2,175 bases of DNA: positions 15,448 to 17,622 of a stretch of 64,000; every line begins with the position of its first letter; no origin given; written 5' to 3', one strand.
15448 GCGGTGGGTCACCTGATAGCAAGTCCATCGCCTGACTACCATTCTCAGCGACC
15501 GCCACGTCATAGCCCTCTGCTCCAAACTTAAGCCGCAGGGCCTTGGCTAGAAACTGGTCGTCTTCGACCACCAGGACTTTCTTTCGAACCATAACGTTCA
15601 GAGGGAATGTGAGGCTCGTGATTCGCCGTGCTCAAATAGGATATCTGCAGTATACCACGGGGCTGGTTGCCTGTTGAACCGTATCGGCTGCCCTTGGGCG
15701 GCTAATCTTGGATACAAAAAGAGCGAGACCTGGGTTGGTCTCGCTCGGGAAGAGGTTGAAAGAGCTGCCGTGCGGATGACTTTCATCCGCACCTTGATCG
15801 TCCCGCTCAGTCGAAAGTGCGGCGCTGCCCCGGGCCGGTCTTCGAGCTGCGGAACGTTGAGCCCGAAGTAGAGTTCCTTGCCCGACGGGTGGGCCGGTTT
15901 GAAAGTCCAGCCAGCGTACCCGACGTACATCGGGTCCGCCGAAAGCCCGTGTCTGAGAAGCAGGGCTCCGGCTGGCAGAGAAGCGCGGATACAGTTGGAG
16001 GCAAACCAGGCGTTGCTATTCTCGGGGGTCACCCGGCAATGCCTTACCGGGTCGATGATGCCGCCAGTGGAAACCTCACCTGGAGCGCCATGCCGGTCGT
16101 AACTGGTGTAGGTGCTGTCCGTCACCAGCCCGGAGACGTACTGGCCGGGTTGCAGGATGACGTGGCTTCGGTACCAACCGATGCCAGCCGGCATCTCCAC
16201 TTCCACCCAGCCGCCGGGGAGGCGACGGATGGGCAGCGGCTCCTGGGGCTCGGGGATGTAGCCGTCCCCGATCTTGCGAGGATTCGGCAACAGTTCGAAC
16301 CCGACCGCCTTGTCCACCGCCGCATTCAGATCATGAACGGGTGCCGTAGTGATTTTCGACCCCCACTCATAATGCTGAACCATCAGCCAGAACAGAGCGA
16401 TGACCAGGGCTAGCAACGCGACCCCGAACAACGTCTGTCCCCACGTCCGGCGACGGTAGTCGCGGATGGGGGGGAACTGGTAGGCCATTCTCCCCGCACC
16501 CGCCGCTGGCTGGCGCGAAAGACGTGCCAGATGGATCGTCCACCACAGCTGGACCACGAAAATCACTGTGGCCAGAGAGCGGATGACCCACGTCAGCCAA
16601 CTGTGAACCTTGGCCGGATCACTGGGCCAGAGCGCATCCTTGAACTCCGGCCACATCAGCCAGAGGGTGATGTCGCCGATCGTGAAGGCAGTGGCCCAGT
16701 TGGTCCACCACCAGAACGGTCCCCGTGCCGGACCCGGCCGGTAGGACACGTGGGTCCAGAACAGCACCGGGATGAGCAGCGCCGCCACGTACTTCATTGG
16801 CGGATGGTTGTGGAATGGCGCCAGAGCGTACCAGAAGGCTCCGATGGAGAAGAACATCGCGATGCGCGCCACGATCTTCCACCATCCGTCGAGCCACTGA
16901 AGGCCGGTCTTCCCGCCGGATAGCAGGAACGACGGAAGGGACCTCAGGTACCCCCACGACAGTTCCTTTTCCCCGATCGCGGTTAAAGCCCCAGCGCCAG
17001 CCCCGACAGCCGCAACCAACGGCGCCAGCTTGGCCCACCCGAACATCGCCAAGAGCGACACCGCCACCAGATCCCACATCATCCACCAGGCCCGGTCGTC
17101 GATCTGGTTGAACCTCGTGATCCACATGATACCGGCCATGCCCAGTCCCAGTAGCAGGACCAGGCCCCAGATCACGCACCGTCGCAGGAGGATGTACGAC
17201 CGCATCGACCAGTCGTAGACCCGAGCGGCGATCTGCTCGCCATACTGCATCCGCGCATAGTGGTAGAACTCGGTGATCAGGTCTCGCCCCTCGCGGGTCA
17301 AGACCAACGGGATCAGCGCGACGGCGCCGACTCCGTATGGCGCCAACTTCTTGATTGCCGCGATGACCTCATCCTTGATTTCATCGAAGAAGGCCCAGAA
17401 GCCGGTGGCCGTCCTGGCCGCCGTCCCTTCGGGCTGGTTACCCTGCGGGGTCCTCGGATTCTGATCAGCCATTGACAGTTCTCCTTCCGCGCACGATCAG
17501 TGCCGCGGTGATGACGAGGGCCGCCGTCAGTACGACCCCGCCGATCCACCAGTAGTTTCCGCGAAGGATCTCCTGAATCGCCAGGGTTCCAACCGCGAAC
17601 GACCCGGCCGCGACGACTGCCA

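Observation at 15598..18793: Overlapping two-gene module of unknown function (442-aa cytoplasmic/2-TM protein plus 624-aa Trp-rich 12-TM protein) with a CheY-like receiver, between comEC and the pilus genes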

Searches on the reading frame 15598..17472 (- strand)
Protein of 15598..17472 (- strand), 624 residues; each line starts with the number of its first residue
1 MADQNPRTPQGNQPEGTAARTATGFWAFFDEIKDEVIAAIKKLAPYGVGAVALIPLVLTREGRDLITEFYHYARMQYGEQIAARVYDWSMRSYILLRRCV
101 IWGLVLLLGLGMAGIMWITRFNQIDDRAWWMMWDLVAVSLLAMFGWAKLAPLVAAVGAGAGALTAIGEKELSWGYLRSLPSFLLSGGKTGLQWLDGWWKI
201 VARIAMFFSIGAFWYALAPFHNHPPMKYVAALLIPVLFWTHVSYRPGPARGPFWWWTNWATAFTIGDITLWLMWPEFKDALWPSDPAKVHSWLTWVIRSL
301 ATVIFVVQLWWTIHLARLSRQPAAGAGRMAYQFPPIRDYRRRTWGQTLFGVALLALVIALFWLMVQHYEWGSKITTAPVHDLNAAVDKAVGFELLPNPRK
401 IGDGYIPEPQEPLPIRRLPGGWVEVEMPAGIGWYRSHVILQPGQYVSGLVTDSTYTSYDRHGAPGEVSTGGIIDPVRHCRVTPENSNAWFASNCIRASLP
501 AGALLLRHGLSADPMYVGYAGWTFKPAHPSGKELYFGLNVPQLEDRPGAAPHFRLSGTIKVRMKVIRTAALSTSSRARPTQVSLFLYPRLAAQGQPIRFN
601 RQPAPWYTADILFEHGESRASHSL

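Call 3: search_protein_families(library=pfam, proteins=[window:15598-17472:-], max_evalue=1)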
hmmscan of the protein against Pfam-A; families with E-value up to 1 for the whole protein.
window:15598-17472:- (624 aa): 2 families
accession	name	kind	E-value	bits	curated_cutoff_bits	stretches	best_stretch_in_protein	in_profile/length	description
PF18679.7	HTH_57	-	0.076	13.8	29.1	1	32-73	37-78/112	ThcOx helix turn helix domain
PF00681.25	Plectin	-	0.15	12.4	20.5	1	467-484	6-23/39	Plectin repeat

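Call 4: search_protein_families(library=ncbifam, proteins=[window:15598-17472:-], max_evalue=1)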
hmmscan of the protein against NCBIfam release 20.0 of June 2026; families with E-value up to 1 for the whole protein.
window:15598-17472:- (624 aa): 1 family
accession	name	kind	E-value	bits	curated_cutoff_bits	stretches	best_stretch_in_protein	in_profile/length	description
NF041247.1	UsfY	equivalog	0.44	11.4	100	1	339-368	45-74/95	protein UsfY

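Call 5: find_homologous_proteins(query=window:15598-17472:-)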
Query window:15598-17472:- (624 aa): 4 proteins with E <= 0.001 among 8000 candidates.
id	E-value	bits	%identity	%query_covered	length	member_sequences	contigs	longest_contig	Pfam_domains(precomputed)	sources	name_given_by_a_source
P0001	0.0e+0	1462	100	100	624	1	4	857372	-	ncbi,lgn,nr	ncbi:MAG: hypothetical protein HYY50_04310 [Candidatus Kerfeldbacteria bacterium]|nr:hypothetical pr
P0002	2.4e-89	319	47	51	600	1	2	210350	-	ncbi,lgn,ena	-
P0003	1.9e-78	283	42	48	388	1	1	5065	-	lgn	-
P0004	7.1e-72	261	46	45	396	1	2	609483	-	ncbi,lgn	-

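Call 8: find_encoding_contigs(protein=P0002, flank=10000, max_places=4)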
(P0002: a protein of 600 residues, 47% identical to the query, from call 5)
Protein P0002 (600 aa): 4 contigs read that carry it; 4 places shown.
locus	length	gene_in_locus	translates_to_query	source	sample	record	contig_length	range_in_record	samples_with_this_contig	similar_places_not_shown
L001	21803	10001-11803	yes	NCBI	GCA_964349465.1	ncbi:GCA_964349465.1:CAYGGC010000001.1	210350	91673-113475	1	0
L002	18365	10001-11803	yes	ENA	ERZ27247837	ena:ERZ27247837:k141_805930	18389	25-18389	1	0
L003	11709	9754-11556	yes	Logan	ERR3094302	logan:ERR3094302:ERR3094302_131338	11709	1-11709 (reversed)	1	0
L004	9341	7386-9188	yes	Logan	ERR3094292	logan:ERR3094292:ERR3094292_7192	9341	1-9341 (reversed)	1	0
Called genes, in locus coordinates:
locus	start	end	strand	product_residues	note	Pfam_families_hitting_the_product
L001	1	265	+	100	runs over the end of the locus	-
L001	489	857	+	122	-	PF14478:DUF4430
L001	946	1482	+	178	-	-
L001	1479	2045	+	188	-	PF20221:DUF6580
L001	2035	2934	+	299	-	PF01522:Polysacc_deac_1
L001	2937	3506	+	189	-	-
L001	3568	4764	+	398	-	PF00089:Trypsin, PF13365:Trypsin_2, PF13180:PDZ_2, PF17820:PDZ_6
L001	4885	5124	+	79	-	-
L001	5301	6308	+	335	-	PF03462:PCRF, PF00472:RF-1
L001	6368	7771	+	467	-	PF03772:Competence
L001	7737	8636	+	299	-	PF00753:Lactamase_B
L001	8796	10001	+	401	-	-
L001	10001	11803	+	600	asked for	-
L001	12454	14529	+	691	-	PF09586:YfhO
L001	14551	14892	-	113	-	PF00453:Ribosomal_L20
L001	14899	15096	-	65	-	PF01632:Ribosomal_L35p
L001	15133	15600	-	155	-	PF05198:IF3_N, PF00707:IF3_C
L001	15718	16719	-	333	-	PF18933:PsbP_2 (faint)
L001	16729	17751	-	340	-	-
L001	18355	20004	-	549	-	PF13231:PMT_2 (weak)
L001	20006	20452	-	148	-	PF01668:SmpB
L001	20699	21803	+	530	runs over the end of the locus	PF03485:Arg_tRNA_synt_N, PF00750:tRNA-synt_1d, PF05746:DALR_1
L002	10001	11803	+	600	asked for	-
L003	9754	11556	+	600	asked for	-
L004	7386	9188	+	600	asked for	-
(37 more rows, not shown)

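Call 9: find_encoding_contigs(protein=P0004, flank=10000, max_places=4)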
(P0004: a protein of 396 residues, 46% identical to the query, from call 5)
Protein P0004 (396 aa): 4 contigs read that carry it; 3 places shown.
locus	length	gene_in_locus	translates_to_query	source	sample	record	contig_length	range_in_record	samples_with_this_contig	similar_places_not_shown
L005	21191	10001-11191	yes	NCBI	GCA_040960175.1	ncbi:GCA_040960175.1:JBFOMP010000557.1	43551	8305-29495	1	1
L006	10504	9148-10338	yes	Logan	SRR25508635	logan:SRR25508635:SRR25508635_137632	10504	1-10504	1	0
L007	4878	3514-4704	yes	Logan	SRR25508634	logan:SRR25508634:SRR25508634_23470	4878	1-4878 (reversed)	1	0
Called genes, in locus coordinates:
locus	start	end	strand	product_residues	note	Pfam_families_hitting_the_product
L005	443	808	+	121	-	PF14478:DUF4430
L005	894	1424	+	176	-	-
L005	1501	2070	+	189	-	PF20221:DUF6580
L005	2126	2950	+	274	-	PF01522:Polysacc_deac_1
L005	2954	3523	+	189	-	-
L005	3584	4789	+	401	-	PF00089:Trypsin, PF13365:Trypsin_2, PF13180:PDZ_2, PF17820:PDZ_6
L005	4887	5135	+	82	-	-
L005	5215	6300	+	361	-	PF03462:PCRF, PF00472:RF-1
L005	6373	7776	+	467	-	PF03772:Competence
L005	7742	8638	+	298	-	PF00753:Lactamase_B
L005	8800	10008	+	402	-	-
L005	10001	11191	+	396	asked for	-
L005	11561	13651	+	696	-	PF09586:YfhO (weak)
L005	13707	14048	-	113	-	PF00453:Ribosomal_L20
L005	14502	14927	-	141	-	PF05198:IF3_N, PF00707:IF3_C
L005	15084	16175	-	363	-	-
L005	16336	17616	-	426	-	-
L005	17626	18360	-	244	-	-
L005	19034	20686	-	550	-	PF13231:PMT_2 (weak)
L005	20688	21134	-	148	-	PF01668:SmpB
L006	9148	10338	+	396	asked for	-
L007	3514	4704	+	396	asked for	-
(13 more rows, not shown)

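Call 25: predict_structure(alignment_id=A2)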
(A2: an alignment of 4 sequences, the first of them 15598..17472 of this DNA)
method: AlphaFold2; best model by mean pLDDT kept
length: 624 residues; sequences in the alignment: 4
mean_pLDDT: 37.3   pTM: 0.26
mean pLDDT of the five models: 37.3, 35.7, 32.4, 32.2, 31.9
residues with pLDDT >= 90: 0; 70-90: 0; 50-70: 129; < 50: 495
segments of 3 or more residues with pLDDT < 50: 1-59, 119-125, 157-159, 161-229, 231-247, 249-259, 264-269, 273-290, 292-294, 318-347, 364-624
pLDDT, mean of each block of 10 residues (from residue 1): 28 31 32 36 32 44 55 57 59 60 59 52 47 62 59 49 42 41 37 36 39 39 46 44 45 46 49 45 37 50 58 50 29 28 44 57 45 27 26 22 24 29 29 26 23 23 22 22 23 22 23 24 26 28 28 31 31 29 26 28 32 28 21
secondary structure, 60 per line:
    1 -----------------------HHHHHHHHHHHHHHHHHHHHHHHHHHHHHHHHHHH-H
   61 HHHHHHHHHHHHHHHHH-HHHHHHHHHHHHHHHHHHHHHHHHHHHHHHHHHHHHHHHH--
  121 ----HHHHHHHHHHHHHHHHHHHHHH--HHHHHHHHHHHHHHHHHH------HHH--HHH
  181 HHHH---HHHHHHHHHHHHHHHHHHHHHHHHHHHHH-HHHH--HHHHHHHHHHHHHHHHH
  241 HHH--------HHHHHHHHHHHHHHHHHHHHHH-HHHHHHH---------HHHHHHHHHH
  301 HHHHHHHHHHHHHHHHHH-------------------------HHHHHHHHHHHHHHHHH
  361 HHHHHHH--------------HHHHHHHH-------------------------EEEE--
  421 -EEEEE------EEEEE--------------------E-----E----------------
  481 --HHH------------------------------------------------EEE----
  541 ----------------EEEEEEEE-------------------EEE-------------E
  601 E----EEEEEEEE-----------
elements in order: H24-58 H60-77 H79-118 H125-146 H149-166 H178-184 H188-216 H218-221 H224-243 H252-273 H275-281 H291-318 H344-367 H382-389 E415-418 E422-426 E433-437 E534-536 E557-564 E584-586 E606-613

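Call 28: search_protein_representatives(alignment_id=A2)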
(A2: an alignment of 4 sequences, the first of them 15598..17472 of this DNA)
Query: 4 sequences, 393 profile positions. Proteins with E-value up to 0.001 (for the whole library): 15; up to 1e-10: 12; up to 1e-30: 6. The best 15 are listed.
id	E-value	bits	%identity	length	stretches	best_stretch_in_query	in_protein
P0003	7.5e-192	654.2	-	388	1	1-384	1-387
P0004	1.5e-189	646.6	-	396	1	1-391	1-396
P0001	4.0e-168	576.0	-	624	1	1-389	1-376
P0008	1.1e-152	525.2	-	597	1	1-391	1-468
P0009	3.3e-118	411.7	-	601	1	1-386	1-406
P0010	2.0e-104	366.3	-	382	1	5-378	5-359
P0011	1.6e-22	96.6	-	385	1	89-381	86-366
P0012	2.1e-19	86.4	-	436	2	75-269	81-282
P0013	1.0e-18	84.1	-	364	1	88-263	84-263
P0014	1.3e-16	77.2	-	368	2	41-269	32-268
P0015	7.7e-14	68.1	-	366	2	87-271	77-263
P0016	1.1e-12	64.3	-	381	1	89-271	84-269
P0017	6.5e-06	42.0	-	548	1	80-270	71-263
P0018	3.9e-04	36.1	-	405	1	80-269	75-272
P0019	9.2e-04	34.9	-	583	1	61-263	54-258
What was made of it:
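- Its taxonomic spread is very narrow (call 28).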

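Call 30: find_encoding_contigs(protein=P0019, flank=10000, max_places=3)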
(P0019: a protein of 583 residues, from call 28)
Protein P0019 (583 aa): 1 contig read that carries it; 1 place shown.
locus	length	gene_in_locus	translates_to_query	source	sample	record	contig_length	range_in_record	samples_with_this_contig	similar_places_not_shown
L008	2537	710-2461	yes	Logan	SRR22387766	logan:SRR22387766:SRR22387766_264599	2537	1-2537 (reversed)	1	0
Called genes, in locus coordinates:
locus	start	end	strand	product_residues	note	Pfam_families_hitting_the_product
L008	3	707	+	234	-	?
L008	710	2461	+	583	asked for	-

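Call 31: find_encoding_contigs(protein=P0011, flank=10000, max_places=3)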
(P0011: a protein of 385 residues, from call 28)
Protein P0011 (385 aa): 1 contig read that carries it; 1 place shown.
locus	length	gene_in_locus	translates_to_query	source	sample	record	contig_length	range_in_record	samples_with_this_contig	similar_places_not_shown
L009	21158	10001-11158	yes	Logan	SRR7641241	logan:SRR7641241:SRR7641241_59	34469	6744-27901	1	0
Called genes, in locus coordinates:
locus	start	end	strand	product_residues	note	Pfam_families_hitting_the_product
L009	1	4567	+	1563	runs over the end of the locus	-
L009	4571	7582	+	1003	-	-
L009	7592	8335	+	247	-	-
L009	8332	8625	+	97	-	-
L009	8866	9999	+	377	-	-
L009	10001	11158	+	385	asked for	-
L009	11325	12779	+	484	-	-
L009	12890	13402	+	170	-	PF12666:PrgI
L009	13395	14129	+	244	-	PF26593:TraC-like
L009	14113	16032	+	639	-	PF01935:DUF87 (weak), PF19044:P-loop_TraG, PF12846:AAA_10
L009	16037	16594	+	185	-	-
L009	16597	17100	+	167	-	-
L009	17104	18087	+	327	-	PF18895:T4SS_pilin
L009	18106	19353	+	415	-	PF08450:SGL (faint), PF25174:Beta-prop_THOC3 (faint), PF26550:Tricorn_2nd (faint), PF07676:PD40 (faint)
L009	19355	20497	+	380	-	PF18895:T4SS_pilin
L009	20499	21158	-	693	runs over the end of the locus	PF17191:RecG_wedge, PF01336:tRNA_anti-codon (weak), PF00270:DEAD, PF04851:ResIII, PF22590:Cas3-like_C_2 (faint), PF00271:Helicase_C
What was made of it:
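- On VirB6/TrbL/PrgH polytopic T4SS subunit: True for 1 locus (L009, call 31).
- The L009 copy sits inside a T4SS cluster, not among envelope genes (call 31).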

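Call 33: find_encoding_contigs(protein=P0012, flank=10000, max_places=2)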
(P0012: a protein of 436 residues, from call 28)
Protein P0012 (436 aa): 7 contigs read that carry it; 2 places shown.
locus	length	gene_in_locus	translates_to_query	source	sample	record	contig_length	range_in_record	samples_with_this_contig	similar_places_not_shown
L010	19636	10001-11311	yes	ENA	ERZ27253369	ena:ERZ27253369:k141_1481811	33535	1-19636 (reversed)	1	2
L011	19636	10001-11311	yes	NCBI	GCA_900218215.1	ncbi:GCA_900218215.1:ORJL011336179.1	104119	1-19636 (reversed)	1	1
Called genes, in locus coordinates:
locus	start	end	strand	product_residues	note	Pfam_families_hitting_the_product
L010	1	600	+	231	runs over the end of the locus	-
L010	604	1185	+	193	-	-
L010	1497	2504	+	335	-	PF03462:PCRF, PF00472:RF-1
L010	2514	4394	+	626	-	PF13522:GATase_6, PF13537:GATase_7, PF01380:SIS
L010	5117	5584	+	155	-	PF01797:Y1_Tnp (weak)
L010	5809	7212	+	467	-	PF03772:Competence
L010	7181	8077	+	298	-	PF00753:Lactamase_B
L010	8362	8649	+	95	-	-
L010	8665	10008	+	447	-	PF09136:Glucodextran_B (weak), PF17957:Big_7 (weak)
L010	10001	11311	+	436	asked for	-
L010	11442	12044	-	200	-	PF01066:CDP-OH_P_transf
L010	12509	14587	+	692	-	PF09586:YfhO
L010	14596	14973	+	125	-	-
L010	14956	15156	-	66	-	PF01632:Ribosomal_L35p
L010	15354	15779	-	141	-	PF05198:IF3_N, PF00707:IF3_C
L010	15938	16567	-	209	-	-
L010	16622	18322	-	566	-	-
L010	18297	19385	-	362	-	-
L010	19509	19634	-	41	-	?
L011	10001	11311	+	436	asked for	-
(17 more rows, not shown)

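Call 34: find_encoding_contigs(protein=P0014, flank=10000, max_places=2)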
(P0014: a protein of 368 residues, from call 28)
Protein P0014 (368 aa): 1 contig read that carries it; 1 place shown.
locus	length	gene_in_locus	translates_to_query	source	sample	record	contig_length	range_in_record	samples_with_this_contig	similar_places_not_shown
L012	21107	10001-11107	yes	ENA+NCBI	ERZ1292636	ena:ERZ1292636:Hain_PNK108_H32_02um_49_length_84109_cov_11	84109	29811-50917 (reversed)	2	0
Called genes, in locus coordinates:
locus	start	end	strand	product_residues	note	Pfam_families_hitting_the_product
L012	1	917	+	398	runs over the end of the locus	PF00089:Trypsin, PF13365:Trypsin_2, PF13180:PDZ_2, PF00595:PDZ (weak), PF17820:PDZ_6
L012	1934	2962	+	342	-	PF03462:PCRF, PF00472:RF-1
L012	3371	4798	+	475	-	PF13567:DUF4131, PF03772:Competence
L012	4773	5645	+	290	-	PF00753:Lactamase_B, PF12706:Lactamase_B_2 (weak)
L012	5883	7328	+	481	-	-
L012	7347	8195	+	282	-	-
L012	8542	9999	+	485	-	PF17957:Big_7 (weak)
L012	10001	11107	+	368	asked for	-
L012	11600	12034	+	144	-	-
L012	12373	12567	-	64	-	-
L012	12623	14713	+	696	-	PF09586:YfhO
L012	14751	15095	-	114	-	PF00453:Ribosomal_L20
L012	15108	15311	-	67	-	PF01632:Ribosomal_L35p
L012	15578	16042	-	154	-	PF05198:IF3_N, PF00707:IF3_C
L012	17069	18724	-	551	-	PF13231:PMT_2 (weak)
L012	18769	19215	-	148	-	PF01668:SmpB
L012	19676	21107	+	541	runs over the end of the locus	PF03485:Arg_tRNA_synt_N, PF00750:tRNA-synt_1d, PF09334:tRNA-synt_1g (faint), PF05746:DALR_1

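Call 35: find_encoding_contigs(protein=P0017, flank=10000, max_places=2)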
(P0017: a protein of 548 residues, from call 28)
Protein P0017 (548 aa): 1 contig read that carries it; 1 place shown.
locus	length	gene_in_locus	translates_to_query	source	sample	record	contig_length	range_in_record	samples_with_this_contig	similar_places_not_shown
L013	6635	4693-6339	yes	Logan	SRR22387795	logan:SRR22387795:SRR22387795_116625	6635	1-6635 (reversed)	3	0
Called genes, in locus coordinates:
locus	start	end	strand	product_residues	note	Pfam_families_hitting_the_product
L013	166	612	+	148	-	PF00072:Response_reg (weak)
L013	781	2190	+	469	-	PF13567:DUF4131, PF03772:Competence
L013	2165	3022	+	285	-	PF00753:Lactamase_B, PF12706:Lactamase_B_2 (weak)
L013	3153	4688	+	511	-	-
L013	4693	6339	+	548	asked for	-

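Call 38: find_encoding_contigs(protein=P0013, flank=10000, max_places=2)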
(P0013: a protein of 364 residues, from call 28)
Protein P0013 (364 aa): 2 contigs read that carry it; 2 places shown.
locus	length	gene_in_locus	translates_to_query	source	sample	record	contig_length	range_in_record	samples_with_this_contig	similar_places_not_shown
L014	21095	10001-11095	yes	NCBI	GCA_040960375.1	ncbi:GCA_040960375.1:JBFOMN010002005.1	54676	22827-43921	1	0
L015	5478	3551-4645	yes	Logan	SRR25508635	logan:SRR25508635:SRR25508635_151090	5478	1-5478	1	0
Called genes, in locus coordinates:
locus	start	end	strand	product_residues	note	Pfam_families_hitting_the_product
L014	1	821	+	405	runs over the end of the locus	PF00089:Trypsin, PF13365:Trypsin_2, PF13180:PDZ_2, PF00595:PDZ (weak), PF17820:PDZ_6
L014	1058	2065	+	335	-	PF03462:PCRF, PF00472:RF-1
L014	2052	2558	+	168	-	-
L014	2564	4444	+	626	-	PF13230:GATase_4, PF13522:GATase_6, PF13537:GATase_7, PF01380:SIS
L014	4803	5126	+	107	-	-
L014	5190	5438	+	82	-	-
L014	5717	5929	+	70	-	-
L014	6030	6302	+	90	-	-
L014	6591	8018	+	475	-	PF13567:DUF4131, PF03772:Competence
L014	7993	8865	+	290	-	PF00753:Lactamase_B, PF23023:Anti-Pycsar_Apyc1 (weak), PF12706:Lactamase_B_2 (weak)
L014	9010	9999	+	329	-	-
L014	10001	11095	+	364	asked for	-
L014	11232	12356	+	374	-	PF13784:Fic_N, PF02661:Fic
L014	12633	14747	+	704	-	PF09586:YfhO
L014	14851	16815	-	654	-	PF25021:TEN_NHL (faint), PF08450:SGL (faint), PF10282:Lactonase (faint), PF01436:NHL (weak)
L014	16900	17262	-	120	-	PF00453:Ribosomal_L20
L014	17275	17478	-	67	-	PF01632:Ribosomal_L35p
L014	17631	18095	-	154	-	PF05198:IF3_N, PF00707:IF3_C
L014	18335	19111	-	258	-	-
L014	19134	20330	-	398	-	-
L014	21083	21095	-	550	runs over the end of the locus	PF13231:PMT_2 (weak)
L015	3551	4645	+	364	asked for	-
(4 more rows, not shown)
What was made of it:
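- Adjacency may therefore be inherited rather than selected (calls 8, 9, 33, 34, 38).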
